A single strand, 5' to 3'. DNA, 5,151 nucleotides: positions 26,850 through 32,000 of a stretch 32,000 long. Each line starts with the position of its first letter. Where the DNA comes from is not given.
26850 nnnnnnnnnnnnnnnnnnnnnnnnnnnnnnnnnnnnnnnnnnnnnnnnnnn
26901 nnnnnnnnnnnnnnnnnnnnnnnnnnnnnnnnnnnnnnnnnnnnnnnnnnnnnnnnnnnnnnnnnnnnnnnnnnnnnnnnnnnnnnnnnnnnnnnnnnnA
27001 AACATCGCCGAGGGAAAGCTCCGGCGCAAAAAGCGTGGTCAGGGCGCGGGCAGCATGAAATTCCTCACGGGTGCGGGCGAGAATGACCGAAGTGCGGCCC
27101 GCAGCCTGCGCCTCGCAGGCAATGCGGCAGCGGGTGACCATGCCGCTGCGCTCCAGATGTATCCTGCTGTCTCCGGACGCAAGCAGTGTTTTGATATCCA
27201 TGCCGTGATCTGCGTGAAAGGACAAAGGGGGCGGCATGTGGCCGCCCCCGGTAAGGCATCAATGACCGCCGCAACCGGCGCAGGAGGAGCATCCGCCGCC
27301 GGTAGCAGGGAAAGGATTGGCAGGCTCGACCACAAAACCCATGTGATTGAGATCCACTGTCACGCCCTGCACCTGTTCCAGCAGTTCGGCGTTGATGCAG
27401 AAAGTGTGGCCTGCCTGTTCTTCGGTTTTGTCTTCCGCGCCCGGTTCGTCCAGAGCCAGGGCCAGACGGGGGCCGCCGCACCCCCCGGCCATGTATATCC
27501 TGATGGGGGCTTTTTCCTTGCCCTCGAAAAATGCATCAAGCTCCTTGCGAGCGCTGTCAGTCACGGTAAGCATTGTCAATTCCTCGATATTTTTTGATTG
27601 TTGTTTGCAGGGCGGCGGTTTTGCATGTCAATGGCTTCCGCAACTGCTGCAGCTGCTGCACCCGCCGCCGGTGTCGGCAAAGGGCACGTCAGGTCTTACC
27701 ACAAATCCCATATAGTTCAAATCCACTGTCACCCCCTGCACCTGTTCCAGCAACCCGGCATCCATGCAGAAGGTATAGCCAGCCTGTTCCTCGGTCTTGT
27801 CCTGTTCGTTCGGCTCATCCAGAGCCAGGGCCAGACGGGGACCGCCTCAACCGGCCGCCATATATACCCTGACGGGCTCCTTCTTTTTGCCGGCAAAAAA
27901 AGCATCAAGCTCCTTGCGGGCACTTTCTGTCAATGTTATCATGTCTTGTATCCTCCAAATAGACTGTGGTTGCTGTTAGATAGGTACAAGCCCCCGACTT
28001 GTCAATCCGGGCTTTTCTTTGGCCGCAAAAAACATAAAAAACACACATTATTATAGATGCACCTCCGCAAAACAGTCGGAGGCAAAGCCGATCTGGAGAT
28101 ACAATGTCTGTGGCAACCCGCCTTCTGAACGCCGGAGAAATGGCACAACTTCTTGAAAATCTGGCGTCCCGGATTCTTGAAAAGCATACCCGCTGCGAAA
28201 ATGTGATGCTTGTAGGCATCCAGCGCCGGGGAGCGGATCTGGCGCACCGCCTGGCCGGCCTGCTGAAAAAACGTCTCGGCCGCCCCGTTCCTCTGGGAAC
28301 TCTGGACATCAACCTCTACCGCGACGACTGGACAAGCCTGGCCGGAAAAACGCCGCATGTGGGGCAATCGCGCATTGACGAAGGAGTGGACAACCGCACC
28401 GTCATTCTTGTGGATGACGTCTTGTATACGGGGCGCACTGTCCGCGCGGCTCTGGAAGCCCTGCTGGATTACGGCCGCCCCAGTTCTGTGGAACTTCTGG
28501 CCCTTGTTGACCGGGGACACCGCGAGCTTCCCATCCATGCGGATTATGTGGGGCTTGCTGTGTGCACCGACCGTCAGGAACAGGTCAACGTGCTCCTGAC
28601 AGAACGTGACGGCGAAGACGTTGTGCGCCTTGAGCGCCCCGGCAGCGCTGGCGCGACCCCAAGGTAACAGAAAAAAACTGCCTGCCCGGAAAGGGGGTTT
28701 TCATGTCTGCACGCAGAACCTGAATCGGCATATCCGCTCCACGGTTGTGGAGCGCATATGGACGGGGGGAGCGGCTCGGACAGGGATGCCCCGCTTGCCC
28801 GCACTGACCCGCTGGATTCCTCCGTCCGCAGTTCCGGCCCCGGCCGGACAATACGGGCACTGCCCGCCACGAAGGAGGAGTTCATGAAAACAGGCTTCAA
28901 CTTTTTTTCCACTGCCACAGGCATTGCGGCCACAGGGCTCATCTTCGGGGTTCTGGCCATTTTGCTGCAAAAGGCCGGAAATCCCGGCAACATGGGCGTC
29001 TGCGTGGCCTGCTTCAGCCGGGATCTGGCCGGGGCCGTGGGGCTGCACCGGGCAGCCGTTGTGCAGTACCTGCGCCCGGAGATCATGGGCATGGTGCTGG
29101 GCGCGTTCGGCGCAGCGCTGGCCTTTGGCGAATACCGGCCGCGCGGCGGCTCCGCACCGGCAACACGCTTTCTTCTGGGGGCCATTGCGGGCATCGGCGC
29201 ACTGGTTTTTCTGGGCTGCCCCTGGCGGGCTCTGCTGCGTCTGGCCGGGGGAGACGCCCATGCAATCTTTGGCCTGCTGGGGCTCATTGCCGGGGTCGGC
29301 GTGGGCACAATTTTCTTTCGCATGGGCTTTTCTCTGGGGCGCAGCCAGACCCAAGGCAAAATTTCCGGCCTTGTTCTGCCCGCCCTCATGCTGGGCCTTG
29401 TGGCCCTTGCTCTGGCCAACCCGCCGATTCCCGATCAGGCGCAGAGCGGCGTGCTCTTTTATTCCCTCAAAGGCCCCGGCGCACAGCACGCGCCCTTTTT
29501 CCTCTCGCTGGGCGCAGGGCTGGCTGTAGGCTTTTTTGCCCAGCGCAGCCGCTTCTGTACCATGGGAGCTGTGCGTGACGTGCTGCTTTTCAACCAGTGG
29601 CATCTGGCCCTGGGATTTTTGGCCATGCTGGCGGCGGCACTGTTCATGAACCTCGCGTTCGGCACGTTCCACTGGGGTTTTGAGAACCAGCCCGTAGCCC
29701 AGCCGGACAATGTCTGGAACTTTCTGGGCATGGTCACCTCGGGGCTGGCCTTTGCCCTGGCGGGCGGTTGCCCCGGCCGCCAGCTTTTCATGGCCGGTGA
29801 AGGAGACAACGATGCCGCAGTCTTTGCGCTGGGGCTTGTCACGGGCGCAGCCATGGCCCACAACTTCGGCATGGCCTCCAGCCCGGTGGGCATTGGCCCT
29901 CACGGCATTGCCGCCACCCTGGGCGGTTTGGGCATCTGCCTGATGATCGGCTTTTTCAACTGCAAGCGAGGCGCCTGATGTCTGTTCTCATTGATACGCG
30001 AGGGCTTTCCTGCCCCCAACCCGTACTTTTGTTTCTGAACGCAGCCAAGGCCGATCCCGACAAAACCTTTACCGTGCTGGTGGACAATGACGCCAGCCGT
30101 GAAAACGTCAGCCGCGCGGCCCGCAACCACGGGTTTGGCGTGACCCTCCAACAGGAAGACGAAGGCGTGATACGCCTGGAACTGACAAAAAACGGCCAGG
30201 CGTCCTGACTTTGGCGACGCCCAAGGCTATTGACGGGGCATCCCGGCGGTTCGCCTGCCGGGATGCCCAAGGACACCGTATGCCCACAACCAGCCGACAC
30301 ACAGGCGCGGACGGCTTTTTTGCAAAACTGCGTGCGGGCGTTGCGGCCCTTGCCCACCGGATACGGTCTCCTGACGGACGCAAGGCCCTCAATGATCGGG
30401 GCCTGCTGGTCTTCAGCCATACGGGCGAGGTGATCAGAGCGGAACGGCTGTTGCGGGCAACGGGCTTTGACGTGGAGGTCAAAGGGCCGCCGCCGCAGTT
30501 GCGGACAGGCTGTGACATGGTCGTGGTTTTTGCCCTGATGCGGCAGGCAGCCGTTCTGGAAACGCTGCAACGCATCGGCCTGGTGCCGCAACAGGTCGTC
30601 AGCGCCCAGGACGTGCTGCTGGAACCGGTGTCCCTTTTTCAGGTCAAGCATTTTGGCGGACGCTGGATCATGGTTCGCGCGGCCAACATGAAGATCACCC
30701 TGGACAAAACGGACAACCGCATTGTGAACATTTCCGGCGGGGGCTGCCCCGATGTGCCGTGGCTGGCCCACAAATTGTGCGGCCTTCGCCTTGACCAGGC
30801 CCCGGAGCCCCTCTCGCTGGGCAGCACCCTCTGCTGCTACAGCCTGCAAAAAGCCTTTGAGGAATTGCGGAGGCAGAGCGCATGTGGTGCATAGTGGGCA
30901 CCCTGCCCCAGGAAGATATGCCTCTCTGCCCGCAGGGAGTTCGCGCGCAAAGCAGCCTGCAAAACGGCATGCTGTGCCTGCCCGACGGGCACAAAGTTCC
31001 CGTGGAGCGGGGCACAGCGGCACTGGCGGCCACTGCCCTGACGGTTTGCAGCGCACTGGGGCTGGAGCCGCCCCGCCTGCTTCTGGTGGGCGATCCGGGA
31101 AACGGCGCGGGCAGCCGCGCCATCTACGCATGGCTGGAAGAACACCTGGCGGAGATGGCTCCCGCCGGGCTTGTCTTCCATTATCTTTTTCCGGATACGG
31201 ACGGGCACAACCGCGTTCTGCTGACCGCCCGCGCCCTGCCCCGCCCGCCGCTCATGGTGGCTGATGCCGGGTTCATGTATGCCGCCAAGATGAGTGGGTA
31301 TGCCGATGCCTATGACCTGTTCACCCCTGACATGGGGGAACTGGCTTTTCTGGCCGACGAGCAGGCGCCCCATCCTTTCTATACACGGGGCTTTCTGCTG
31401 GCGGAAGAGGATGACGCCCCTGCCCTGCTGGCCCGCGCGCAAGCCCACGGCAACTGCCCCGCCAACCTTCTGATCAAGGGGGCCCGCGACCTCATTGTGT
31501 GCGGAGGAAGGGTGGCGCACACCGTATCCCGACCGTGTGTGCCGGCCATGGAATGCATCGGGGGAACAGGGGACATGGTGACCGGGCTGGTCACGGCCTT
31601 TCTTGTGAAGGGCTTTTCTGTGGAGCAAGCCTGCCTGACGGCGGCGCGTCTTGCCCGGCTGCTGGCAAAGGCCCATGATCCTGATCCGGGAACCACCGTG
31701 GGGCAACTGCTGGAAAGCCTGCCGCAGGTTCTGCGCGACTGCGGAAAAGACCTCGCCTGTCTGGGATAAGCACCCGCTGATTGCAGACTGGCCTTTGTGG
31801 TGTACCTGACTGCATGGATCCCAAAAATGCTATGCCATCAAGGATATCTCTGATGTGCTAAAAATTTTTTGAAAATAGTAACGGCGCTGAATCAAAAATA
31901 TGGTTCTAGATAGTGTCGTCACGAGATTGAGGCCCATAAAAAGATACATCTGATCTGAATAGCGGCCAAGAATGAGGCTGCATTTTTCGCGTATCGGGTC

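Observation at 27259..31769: Selenoprotein client genes and putative selenium-supply genes co-localised in about 4.5 kb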

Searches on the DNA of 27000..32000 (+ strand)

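Call 6: search_rna_families(source=window, start=27000, end=32000, threshold=evalue, max_evalue=1, show_alignments=3)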
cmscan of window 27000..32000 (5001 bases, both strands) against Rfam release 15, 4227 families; matches with E-value up to 1: 3.
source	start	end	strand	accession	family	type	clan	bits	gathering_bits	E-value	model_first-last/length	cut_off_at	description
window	30531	30601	-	RF00671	mir-138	Gene; miRNA;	-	22.7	50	0.21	1-78/78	no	mir-138 microRNA precursor family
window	28776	28829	+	RF00188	SNORD103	Gene; snRNA; snoRNA; CD-box;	-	21.4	45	0.72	1-83/83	no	Small nucleolar RNA SNORD103/SNORD85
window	31283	31332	+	RF01133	sR3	Gene; snRNA; snoRNA; CD-box;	-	18.2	41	0.22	1-55/55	no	Small nucleolar RNA sR3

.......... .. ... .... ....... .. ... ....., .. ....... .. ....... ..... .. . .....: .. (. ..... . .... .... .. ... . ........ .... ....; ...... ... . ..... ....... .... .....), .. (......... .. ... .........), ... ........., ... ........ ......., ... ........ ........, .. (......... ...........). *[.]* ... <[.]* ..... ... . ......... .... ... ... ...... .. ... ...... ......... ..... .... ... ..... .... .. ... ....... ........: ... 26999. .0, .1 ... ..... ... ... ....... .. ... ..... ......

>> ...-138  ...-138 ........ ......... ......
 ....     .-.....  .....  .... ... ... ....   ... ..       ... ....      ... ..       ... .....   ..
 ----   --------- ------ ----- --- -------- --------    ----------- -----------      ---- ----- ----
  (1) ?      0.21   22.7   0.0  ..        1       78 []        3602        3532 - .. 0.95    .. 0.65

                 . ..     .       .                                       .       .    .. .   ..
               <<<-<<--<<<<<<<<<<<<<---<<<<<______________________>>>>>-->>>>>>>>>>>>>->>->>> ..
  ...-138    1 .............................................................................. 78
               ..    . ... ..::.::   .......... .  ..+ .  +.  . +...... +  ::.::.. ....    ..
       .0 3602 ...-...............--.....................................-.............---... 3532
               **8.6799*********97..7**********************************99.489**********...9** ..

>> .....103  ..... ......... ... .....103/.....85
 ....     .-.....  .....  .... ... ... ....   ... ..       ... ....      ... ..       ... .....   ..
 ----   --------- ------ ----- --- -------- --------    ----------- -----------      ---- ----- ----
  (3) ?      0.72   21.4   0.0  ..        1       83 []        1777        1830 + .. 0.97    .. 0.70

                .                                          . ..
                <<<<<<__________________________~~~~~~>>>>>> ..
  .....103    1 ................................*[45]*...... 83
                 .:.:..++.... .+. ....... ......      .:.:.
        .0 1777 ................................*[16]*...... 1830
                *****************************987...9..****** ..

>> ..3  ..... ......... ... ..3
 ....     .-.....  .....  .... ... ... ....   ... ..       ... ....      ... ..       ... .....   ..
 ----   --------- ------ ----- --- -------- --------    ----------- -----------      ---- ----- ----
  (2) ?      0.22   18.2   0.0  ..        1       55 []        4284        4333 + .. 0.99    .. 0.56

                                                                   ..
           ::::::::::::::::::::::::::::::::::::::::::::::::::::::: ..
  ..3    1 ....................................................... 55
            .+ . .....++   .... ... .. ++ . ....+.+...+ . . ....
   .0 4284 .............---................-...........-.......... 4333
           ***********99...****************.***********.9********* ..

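Call 67: build_rna_model(alignment_id=A4, structure=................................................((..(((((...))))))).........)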
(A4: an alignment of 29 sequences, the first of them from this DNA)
Model R1 built from alignment A4 (29 sequences, 76 columns); structure: as given.
model positions 72; base pairs 7; branch points 0; effective number of sequences 29; information 0.738 bits per position. Calibrated on 0.2 Mb of random sequence (short: E-values are rough).
structure used (alignment columns):
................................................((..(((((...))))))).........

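Call 69: search_with_rna_model(model_id=R1, sources=[window, L001, L002, L003, L004, L005, L006, L007, L008, L009, L010, L011, L012, L013, L014, L015, L016, L017, L018, L019, L020, L021, L022, L023, L024, L025, L026, L027, L028, L029, L030, L031, L032, L033, L034, L035, L036, L037, L038, L039, L040, L041, L042, L043, L044, L045, L046, L047, L048, L049, L050, L051, L052, L053, L054, L055, L056, L057, L058, L059, L060, L061, L062, L063, L064, L065, L066, L067, L068, L069, L070, L071, L072, L073, L074, L075, L076, L077, L078, L079, L080, L081, L082, L083, L084, L085, L086, L087, L088, L089, L090, L091, L092, L093, L094, L095, L096, L097, L098, L099], max_evalue=1)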
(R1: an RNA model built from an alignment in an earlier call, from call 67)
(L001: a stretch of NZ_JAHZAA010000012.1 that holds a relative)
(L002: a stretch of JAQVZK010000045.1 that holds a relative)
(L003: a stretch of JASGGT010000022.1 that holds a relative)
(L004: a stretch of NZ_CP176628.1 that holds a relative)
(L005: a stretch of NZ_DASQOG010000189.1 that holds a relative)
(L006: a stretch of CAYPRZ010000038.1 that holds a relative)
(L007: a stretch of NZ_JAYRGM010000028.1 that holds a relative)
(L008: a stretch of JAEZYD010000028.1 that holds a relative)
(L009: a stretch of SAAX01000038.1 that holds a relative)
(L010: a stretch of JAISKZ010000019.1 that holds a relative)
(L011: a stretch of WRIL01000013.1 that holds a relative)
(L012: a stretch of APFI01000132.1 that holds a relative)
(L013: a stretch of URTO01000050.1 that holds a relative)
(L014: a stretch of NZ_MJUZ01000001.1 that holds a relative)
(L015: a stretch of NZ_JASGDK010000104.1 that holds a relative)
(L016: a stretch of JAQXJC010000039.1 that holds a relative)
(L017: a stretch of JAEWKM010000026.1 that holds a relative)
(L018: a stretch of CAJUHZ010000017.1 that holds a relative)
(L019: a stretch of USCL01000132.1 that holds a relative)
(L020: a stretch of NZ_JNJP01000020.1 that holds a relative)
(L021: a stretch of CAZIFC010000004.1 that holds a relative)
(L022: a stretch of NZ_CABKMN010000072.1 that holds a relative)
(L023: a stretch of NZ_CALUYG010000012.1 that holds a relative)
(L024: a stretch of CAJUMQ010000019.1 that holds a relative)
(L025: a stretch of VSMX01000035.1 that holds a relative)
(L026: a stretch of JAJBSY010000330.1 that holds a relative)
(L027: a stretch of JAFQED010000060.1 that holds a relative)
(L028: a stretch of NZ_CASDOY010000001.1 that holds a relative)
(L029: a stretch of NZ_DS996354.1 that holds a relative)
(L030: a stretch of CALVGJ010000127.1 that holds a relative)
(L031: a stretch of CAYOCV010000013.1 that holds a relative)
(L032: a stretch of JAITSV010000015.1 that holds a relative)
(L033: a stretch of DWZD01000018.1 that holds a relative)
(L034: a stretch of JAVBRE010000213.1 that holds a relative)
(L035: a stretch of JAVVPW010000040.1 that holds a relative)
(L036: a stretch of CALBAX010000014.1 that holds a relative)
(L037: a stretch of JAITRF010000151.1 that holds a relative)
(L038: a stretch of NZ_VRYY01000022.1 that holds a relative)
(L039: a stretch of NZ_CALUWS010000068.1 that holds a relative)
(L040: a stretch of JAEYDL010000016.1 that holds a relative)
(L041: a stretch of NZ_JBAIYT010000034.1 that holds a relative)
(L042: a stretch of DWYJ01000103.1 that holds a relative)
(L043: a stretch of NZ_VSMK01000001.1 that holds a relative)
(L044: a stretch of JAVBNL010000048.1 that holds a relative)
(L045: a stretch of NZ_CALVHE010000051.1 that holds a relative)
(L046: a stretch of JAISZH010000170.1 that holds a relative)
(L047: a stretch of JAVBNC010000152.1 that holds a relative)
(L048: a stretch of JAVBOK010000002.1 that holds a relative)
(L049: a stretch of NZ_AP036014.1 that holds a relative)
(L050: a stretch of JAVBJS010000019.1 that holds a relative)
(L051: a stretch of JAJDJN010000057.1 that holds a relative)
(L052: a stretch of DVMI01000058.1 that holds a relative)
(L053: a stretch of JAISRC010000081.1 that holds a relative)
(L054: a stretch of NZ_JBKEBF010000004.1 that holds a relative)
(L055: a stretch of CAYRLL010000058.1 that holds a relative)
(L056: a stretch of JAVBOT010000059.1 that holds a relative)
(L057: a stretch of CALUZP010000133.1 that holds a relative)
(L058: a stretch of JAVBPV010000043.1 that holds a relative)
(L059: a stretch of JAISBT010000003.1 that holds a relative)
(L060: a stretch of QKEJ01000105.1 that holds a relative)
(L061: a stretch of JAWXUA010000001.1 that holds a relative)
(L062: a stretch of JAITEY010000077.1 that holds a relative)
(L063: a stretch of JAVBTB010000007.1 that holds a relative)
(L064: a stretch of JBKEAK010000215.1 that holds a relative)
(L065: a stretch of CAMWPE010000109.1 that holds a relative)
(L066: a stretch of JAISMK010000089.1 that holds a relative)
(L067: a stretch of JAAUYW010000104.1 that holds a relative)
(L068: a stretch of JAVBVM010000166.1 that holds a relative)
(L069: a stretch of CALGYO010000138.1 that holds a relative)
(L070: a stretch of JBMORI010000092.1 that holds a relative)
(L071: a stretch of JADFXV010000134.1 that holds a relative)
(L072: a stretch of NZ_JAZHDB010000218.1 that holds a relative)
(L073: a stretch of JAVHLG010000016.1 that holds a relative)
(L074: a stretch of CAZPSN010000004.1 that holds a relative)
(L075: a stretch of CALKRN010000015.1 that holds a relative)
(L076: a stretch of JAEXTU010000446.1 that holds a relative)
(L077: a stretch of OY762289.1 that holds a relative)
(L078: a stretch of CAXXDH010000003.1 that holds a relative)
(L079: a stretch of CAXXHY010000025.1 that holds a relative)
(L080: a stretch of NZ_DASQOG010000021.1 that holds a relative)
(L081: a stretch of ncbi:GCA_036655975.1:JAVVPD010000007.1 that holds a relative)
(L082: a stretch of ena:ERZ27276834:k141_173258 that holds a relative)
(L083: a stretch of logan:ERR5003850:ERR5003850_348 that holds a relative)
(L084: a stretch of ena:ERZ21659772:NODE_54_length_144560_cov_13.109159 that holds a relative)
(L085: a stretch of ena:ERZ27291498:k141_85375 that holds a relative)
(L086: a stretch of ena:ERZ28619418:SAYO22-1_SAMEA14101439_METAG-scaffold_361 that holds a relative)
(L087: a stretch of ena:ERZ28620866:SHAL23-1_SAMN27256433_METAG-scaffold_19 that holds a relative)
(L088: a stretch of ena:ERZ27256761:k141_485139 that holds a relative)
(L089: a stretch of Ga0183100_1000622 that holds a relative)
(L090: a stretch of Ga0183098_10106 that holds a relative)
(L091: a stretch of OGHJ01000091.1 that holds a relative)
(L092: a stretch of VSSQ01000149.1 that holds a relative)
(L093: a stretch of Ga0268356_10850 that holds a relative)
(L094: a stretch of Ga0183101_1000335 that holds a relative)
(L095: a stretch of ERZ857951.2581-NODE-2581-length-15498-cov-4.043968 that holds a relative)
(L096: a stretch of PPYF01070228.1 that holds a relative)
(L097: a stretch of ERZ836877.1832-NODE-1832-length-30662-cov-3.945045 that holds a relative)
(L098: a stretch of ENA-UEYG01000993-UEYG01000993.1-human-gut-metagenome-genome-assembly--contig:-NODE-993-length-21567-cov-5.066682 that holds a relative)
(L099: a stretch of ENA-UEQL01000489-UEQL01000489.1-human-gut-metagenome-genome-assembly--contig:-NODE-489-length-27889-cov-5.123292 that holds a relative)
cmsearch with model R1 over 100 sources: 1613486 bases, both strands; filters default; matches with E-value up to 1: 43.
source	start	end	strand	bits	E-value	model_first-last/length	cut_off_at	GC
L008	8743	8814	-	76.5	6.3e-20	1-72/72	no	0.58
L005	5287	5358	-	75.7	1.1e-19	1-72/72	no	0.56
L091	7716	7787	+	75.3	1.4e-19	1-72/72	no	0.57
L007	5254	5325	-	75.2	1.5e-19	1-72/72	no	0.57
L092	7716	7787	+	74.7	2.1e-19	1-72/72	no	0.56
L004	9102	9173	-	74.3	2.7e-19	1-72/72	no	0.56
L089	7716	7787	+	74.2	3e-19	1-72/72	no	0.58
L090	7705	7776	+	73.8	3.9e-19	1-72/72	no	0.54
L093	7704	7775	+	73.8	3.9e-19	1-72/72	no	0.54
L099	7855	7926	+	73.7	4.2e-19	1-72/72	no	0.64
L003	9103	9174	-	73.5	4.6e-19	1-72/72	no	0.57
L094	7769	7840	+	73.1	6.3e-19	1-72/72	no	0.57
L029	9128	9199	-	72.7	8.1e-19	1-72/72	no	0.62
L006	4101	4172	-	72.4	1e-18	1-72/72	no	0.57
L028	9085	9156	-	71.5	1.9e-18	1-72/72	no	0.6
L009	9140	9211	-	70.9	2.8e-18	1-72/72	no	0.58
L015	8750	8821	-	70.4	4e-18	1-72/72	no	0.57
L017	8762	8833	-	70.2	4.5e-18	1-72/72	no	0.54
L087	7863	7934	+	70.1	4.9e-18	1-72/72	no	0.62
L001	9158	9229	-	69.9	5.5e-18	1-72/72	no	0.58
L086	7747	7818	+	69.4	7.9e-18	1-72/72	no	0.58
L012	9199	9270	-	69.3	8.3e-18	1-72/72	no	0.58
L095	7746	7817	+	68.3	1.7e-17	1-72/72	no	0.57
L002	5425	5496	-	68.1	1.9e-17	1-72/72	no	0.56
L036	9131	9202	-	68.1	2e-17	1-72/72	no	0.65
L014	8751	8822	-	66.5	5.8e-17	1-72/72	no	0.61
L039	3175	3246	-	64.7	1.9e-16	1-72/72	no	0.62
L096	614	685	+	63.8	3.6e-16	1-72/72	no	0.57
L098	7641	7712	+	63.8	3.6e-16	1-72/72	no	0.57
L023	6833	6904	-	63.2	5.4e-16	1-72/72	no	0.65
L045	7314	7385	-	62.9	6.5e-16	1-72/72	no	0.64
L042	7232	7303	-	62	1.3e-15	1-72/72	no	0.61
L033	8643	8714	-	56.8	4.5e-14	1-72/72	no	0.68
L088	7867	7937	+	47.6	2.5e-11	1-72/72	no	0.54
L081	1817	1885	+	37.1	3.2e-08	1-72/72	no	0.49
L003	9060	9132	+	19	0.0078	1-72/72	no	0.62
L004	9059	9090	+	16.1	0.055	1-72/72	no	0.59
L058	15627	15653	-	14.7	0.15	45-72/72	no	0.78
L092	7758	7830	-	13.3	0.38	1-72/72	no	0.62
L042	7239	7260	+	12.8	0.55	49-70/72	no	0.68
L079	6841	6897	+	12.5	0.67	1-72/72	no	0.49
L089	7758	7830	-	11.9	0.99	1-72/72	no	0.63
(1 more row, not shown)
